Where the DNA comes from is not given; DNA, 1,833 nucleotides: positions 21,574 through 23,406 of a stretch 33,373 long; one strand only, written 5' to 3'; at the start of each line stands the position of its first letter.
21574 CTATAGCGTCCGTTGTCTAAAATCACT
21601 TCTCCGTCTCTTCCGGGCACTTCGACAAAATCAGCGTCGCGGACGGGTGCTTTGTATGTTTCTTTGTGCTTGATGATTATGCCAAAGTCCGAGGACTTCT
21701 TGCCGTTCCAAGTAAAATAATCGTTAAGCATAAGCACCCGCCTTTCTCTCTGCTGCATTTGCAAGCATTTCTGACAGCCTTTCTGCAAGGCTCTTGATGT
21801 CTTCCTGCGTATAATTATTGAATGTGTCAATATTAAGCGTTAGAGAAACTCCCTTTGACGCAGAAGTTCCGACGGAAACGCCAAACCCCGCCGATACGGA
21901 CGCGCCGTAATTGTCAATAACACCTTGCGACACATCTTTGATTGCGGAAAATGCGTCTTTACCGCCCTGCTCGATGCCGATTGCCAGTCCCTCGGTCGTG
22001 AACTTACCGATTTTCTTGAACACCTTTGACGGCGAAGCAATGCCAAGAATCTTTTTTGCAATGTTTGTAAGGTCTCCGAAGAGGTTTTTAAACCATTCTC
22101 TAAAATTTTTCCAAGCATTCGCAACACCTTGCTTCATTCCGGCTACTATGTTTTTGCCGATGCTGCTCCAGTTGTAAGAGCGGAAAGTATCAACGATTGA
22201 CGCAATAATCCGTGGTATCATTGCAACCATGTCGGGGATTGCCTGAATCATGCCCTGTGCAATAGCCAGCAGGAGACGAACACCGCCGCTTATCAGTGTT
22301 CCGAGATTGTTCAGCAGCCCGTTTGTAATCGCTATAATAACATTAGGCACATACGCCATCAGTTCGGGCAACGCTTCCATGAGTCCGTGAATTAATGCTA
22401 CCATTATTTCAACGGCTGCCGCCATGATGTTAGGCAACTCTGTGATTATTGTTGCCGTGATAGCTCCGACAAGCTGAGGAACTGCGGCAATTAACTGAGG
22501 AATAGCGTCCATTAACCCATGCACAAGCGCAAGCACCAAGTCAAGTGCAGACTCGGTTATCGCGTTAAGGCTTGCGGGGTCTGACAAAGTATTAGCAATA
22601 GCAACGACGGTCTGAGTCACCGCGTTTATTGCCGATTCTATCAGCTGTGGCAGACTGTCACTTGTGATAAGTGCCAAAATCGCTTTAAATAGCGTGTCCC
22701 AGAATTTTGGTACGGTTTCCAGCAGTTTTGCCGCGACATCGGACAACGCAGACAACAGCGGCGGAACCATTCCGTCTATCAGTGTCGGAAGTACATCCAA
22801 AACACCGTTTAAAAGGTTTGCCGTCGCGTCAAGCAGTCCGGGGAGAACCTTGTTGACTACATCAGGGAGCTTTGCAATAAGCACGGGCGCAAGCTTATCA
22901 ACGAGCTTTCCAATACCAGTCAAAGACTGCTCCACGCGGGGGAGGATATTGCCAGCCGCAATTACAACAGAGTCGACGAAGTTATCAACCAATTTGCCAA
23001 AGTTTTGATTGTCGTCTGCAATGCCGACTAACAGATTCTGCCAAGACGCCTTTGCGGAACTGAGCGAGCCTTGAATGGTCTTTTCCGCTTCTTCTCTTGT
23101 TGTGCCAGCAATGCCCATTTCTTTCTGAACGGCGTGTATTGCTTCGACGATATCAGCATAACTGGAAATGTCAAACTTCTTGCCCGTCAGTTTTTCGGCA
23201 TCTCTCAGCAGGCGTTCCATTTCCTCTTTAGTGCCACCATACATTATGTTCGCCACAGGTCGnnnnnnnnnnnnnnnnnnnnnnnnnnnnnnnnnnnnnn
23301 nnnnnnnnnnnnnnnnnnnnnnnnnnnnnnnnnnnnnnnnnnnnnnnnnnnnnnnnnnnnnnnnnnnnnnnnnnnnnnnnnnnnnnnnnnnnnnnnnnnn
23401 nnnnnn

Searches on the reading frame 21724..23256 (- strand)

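Call 105: search_protein_families(library=pfam, proteins=[window:21724-23256:-], max_evalue=0.01)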
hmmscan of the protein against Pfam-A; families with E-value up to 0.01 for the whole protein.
window:21724-23256:- (510 aa): 1 family
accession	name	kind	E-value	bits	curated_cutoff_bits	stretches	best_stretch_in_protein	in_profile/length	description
PF04513.17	Baculo_PEP_C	-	0.00012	22.6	38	0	219-335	17-132/140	Baculovirus polyhedron envelope protein, PEP, C terminus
